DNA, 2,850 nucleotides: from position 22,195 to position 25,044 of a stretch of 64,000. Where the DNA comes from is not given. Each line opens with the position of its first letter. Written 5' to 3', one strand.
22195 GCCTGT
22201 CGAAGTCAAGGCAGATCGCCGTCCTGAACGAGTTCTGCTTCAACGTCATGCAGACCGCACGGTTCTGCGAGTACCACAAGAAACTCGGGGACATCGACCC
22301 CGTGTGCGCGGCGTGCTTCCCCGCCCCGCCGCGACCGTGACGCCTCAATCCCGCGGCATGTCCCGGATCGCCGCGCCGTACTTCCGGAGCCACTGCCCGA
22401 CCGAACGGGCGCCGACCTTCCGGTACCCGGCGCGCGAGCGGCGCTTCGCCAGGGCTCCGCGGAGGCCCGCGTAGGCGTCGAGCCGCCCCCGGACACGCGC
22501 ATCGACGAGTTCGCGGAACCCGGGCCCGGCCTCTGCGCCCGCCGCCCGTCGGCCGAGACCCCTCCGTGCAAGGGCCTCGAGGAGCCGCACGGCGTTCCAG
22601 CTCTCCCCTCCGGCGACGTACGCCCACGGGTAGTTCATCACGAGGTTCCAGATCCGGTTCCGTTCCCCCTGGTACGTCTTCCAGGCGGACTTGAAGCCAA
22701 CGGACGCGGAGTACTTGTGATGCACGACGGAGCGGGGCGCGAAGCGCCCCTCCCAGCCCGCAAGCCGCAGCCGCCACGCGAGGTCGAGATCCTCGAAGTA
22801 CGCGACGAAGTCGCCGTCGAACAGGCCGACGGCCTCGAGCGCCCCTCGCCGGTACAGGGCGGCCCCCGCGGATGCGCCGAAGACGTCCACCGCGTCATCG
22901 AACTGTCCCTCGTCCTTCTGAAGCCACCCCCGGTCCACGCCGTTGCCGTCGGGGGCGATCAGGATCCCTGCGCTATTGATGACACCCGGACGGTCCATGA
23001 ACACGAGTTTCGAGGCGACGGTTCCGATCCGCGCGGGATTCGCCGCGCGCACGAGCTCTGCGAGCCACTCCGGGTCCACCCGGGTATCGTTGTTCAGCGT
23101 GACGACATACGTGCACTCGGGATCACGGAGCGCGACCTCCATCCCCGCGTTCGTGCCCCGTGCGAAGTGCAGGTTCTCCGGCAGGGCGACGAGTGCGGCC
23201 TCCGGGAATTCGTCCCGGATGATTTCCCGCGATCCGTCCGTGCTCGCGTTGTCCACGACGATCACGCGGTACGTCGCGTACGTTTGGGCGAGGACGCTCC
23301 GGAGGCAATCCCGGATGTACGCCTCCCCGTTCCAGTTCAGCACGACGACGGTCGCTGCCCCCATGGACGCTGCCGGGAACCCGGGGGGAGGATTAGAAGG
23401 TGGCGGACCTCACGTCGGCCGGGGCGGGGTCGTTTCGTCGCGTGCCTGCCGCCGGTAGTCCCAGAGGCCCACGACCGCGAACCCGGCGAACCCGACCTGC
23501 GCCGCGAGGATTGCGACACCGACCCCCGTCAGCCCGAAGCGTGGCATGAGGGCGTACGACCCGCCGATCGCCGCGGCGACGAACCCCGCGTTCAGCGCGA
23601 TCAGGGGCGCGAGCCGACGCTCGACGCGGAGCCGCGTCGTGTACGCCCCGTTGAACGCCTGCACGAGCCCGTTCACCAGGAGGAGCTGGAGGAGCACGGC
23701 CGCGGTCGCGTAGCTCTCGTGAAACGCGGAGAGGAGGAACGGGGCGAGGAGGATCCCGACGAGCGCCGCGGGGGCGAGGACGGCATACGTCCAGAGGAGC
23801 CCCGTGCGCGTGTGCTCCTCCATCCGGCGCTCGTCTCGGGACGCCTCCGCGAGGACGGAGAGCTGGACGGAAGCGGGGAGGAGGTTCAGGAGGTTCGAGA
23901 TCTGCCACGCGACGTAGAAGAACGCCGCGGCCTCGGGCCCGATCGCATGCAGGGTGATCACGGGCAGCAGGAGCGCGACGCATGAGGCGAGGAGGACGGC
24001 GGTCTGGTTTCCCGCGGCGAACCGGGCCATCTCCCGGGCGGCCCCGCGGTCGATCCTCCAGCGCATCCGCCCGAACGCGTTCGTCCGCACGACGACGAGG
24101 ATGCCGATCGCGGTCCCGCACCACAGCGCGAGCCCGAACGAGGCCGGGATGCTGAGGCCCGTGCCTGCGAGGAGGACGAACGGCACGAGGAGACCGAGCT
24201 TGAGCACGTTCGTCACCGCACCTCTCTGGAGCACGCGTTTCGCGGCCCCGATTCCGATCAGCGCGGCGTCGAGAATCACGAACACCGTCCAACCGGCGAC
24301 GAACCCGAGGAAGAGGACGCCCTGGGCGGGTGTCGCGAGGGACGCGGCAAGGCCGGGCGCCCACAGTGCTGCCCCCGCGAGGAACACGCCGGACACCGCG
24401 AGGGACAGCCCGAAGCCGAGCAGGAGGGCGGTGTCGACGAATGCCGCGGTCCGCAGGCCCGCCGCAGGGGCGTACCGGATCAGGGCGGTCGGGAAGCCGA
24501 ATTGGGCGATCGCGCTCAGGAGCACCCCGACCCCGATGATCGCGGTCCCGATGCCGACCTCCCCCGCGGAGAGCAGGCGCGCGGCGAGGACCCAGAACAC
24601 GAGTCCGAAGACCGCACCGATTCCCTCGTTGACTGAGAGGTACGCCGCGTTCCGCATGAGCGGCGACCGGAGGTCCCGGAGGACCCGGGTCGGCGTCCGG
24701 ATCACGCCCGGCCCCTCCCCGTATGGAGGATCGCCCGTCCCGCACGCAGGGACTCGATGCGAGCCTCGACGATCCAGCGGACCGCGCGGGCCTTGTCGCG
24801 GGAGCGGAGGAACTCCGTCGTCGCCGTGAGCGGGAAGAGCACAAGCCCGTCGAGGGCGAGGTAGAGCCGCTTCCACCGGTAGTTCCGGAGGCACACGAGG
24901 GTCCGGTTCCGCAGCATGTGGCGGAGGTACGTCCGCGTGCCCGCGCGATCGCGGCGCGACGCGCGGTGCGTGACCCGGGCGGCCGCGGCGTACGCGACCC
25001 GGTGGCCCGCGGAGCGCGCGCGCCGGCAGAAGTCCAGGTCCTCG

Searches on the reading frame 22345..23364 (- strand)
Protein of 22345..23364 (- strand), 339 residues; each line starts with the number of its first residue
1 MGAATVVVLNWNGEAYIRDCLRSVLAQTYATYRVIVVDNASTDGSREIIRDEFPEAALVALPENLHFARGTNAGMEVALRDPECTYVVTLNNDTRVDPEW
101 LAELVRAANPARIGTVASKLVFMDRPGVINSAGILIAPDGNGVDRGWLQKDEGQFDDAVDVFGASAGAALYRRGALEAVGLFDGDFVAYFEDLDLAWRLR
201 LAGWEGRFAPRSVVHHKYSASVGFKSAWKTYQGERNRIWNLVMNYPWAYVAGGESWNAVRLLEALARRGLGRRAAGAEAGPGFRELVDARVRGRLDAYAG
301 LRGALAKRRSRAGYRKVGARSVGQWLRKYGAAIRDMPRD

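Call 54: search_protein_families(library=pfam, proteins=[window:22345-23364:-], max_evalue=0.001)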
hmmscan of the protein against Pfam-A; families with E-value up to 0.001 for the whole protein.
window:22345-23364:- (339 aa): 3 families
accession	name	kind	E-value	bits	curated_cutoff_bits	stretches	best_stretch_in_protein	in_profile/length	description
PF00535.33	Glycos_transf_2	-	1.6e-24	87.2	23.3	1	5-179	1-167/168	Glycosyl transferase family 2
PF13641.12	Glyco_tranf_2_3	-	7e-15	56.1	27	1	5-237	4-226/230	Glycosyltransferase like family 2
PF13632.12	Glyco_trans_2_3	-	9e-09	35.9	27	1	86-235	1-135/198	Glycosyl transferase family group 2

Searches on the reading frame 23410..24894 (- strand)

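Call 54: search_protein_families(library=pfam, proteins=[window:23410-24894:-], max_evalue=0.001)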
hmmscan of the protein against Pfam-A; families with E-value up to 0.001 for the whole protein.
window:23410-24894:- (494 aa): 3 families
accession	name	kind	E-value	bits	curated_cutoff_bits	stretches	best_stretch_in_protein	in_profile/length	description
PF13440.11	Polysacc_synt_3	-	2e-06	27.7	23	1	105-389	3-281/293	Polysaccharide biosynthesis protein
PF01943.22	Polysacc_synt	-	1.5e-05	25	28.2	1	79-339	1-257/274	Polysaccharide biosynthesis protein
PF01554.23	MatE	-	0.00055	20.1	24.9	1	301-421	7-134/161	MatE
